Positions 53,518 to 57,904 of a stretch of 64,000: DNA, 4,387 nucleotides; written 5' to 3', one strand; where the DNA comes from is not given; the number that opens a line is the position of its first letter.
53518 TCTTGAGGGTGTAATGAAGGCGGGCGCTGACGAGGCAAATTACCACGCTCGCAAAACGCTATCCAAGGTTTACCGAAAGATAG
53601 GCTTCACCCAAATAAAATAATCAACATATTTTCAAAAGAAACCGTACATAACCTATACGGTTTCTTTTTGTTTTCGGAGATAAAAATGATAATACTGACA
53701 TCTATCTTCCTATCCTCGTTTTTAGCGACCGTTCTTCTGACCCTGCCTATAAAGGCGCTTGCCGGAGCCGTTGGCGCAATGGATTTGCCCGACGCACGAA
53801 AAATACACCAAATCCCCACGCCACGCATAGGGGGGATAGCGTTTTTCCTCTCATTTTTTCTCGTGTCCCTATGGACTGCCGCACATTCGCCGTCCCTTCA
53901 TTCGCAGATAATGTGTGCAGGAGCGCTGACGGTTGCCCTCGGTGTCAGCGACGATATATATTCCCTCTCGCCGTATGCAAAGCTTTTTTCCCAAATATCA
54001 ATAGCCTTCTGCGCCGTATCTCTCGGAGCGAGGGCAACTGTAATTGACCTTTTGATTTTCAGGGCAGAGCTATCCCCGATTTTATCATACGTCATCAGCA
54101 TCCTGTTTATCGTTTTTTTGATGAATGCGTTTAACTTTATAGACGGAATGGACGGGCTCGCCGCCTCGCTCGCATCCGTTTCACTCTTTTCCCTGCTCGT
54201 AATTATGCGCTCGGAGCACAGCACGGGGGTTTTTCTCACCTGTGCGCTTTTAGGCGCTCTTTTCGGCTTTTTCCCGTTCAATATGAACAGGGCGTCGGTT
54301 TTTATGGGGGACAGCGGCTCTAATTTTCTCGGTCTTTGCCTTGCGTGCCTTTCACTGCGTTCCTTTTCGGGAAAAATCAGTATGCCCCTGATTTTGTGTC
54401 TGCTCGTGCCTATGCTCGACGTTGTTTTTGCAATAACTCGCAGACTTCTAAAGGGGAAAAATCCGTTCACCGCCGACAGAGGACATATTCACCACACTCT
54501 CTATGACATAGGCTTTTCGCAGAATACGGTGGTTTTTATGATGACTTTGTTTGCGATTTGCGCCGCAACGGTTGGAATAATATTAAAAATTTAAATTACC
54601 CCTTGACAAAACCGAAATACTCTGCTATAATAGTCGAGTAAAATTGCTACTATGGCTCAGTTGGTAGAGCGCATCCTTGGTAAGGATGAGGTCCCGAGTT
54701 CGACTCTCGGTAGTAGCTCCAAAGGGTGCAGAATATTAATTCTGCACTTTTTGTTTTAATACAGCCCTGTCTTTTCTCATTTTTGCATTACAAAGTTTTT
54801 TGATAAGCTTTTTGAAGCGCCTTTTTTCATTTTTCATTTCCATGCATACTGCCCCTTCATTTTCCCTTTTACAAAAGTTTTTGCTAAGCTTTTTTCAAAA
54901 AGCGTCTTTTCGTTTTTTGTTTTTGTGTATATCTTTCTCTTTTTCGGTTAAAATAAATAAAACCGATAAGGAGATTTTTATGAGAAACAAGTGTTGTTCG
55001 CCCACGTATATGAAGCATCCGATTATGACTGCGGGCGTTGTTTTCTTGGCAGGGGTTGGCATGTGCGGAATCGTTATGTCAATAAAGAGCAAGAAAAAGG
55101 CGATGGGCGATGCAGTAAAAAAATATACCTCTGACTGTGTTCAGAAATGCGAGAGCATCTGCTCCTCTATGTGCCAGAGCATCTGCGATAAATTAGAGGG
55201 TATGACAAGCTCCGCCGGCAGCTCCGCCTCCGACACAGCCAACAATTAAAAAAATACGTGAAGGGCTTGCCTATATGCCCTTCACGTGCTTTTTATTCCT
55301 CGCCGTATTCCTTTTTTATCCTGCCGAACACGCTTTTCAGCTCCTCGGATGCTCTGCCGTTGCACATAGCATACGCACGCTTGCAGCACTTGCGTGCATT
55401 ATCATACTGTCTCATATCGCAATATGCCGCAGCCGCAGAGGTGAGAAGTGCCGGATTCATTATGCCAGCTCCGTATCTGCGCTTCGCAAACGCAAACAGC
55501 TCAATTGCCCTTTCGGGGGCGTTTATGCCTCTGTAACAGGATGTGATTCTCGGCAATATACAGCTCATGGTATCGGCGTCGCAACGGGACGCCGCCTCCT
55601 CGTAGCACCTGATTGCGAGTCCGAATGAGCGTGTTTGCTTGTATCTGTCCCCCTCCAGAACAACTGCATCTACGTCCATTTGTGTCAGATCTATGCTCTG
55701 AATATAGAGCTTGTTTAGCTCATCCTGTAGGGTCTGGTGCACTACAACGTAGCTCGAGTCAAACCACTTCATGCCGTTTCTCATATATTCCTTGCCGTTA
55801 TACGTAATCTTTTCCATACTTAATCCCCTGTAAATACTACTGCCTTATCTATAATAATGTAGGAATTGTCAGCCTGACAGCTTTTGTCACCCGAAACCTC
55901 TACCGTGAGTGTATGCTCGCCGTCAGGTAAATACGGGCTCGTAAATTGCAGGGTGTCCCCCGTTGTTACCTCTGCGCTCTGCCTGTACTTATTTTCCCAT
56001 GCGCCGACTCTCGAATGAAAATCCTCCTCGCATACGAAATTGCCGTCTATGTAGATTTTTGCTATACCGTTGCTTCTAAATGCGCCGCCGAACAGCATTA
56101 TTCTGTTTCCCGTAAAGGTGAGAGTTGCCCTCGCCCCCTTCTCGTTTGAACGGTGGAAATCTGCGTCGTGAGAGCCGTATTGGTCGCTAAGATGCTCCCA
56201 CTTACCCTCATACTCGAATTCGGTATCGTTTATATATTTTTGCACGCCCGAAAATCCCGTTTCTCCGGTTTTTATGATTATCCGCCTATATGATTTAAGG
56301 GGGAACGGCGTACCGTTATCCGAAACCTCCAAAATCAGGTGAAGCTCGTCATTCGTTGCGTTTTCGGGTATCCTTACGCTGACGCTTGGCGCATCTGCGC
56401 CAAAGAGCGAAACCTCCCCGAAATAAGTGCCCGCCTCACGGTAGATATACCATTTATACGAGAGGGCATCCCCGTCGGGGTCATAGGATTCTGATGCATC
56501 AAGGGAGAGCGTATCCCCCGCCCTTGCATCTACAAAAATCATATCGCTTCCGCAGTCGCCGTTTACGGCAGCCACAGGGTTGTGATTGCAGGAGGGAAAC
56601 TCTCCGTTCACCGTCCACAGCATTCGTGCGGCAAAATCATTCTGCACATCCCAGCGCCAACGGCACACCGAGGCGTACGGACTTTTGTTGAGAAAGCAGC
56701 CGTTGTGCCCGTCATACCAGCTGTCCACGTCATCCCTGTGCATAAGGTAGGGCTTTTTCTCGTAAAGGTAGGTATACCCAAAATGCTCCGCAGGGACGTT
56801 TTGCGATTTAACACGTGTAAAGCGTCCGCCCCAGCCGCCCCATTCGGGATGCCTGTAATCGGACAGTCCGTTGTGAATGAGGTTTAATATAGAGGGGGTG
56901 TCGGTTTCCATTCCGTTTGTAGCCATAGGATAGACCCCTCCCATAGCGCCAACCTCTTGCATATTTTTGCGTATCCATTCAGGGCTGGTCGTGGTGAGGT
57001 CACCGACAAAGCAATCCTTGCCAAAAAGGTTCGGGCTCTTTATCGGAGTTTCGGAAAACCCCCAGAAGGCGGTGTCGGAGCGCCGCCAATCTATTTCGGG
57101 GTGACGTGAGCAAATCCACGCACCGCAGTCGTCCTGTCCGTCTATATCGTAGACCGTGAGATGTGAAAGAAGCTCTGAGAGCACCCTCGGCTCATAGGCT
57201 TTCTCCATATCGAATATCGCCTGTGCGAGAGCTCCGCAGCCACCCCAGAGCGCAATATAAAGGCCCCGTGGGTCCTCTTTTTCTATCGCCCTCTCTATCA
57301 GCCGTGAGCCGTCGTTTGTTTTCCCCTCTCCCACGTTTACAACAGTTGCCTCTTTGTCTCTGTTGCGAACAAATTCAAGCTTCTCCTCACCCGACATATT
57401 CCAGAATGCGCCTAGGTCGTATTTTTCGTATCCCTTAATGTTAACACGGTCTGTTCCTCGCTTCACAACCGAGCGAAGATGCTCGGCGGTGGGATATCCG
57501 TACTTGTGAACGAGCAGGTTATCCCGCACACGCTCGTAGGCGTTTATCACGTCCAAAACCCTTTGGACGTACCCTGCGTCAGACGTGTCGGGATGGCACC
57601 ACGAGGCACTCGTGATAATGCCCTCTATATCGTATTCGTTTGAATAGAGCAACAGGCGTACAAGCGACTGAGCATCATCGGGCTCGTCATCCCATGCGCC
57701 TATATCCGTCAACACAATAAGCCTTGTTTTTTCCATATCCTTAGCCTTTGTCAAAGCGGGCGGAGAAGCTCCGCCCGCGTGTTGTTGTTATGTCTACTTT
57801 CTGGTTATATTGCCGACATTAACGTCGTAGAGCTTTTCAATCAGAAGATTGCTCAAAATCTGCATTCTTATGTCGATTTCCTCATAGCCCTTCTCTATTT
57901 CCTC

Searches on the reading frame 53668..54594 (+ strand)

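Call 41: search_protein_families(library=pfam, proteins=[window:53668-54594:+])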
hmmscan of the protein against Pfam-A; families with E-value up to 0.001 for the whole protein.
window:53668-54594:+ (308 aa): 1 family
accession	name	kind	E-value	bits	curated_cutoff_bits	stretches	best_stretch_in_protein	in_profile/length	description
PF00953.26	Glycos_transf_4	-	1.3e-35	123.2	27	1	81-231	4-158/160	Glycosyl transferase family 4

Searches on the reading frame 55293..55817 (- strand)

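Call 74: search_protein_families(library=pfam, proteins=[window:55293-55817:-], max_evalue=0.01)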
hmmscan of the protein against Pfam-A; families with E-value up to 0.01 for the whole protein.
window:55293-55817:- (174 aa): 5 families
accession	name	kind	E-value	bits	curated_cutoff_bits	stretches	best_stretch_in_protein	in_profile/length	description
PF07719.23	TPR_2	-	4.9e-05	23.6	27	0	127-151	6-30/34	Tetratricopeptide repeat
PF13424.12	TPR_12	-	0.00038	21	30.1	0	125-152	6-33/77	Tetratricopeptide repeat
PF13428.12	TPR_14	-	0.001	20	23.5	0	122-154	1-33/44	Tetratricopeptide repeat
PF00515.34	TPR_1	-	0.0012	19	27.8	0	129-148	8-27/34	Tetratricopeptide repeat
PF13181.12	TPR_8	-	0.0094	16.5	25.7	0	129-150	8-29/34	Tetratricopeptide repeat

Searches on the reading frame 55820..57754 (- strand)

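Call 74: search_protein_families(library=pfam, proteins=[window:55820-57754:-], max_evalue=0.01)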
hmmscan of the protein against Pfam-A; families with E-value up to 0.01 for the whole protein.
window:55820-57754:- (644 aa): 5 families
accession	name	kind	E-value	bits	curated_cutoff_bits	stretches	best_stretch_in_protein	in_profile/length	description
PF07632.16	Sde182_NH-like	-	6.4e-73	246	26.8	1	11-312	1-268/268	Cellulose-binding Sde182, nucleoside hydrolase-like domain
PF21027.3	Sde0182_C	-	1.1e-26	93.7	27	1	415-495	1-82/83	Cellulose-binding protein Sde0182, C-terminal domain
PF02010.21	REJ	-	6.2e-05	22.2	25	1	410-454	99-145/452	REJ domain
PF22352.2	K319L-like_PKD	-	0.001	19.5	27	0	413-480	11-71/84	K319L-like, PKD domain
PF18911.6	PKD_4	-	0.001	19.5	27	0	410-435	14-39/85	PKD domain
